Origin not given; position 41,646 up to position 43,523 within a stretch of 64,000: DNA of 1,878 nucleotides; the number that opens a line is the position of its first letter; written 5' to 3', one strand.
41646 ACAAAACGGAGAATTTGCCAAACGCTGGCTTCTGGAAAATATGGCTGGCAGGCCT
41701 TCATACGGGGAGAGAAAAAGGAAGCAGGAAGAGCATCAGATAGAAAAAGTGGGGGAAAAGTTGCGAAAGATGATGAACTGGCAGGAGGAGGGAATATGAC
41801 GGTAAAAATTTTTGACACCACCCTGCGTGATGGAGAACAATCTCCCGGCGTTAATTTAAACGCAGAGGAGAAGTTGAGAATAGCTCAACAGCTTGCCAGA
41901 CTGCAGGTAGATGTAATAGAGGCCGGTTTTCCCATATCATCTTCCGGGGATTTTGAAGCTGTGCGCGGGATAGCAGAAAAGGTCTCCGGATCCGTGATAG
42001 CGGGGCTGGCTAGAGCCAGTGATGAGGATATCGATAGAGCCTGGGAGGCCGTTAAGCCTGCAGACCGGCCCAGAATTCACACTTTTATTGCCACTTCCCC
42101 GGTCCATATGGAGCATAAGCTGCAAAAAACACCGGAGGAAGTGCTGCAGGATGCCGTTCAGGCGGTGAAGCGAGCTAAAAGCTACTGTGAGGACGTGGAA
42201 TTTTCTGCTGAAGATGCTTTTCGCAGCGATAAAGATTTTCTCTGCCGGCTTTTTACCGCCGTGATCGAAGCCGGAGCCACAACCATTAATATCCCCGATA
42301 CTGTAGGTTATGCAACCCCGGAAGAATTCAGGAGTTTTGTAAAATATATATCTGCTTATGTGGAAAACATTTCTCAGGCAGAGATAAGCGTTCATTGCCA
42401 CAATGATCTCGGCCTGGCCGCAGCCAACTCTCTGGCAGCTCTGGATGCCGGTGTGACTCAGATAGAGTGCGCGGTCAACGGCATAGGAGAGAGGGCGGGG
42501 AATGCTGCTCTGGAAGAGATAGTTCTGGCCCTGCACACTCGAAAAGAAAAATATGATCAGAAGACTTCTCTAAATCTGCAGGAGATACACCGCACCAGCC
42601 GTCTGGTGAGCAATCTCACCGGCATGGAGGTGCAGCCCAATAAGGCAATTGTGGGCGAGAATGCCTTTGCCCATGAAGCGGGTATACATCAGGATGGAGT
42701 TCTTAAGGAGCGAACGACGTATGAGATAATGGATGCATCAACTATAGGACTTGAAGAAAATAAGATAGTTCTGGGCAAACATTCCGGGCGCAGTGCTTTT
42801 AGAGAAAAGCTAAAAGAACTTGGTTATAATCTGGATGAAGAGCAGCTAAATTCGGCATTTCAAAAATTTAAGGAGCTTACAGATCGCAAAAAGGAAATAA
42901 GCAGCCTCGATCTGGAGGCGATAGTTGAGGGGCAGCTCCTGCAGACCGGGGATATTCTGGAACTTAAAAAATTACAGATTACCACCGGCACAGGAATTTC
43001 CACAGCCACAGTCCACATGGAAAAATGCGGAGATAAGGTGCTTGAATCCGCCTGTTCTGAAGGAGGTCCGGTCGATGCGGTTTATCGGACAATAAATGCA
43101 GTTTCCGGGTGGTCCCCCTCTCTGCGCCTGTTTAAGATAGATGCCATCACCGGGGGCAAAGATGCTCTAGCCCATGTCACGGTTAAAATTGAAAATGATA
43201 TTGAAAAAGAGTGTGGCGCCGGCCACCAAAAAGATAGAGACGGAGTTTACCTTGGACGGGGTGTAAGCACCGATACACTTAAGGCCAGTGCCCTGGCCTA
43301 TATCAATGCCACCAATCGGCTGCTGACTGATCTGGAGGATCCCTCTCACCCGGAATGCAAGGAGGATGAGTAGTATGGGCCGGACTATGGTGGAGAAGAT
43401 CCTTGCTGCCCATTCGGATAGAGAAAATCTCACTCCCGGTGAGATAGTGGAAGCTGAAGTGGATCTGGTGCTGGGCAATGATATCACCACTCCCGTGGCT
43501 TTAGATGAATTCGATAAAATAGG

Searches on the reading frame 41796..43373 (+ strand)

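Call 63: search_protein_families(library=pfam, proteins=[window:41796-43373:+], max_evalue=1e-10)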
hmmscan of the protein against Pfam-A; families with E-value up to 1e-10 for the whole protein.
window:41796-43373:+ (525 aa): 3 families
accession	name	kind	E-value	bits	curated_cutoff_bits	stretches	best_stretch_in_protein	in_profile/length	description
PF00682.25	HMGL-like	-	7.2e-95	317.7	29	1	3-271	2-260/260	HMGL-like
PF22617.1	HCS_D2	-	5.2e-31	107.3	27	1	285-366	1-82/82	Homocitrate synthase post-HMGL domain-like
PF08502.15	LeuA_dimer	-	2e-26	92.9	24.9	1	367-510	1-131/131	LeuA allosteric (dimerisation) domain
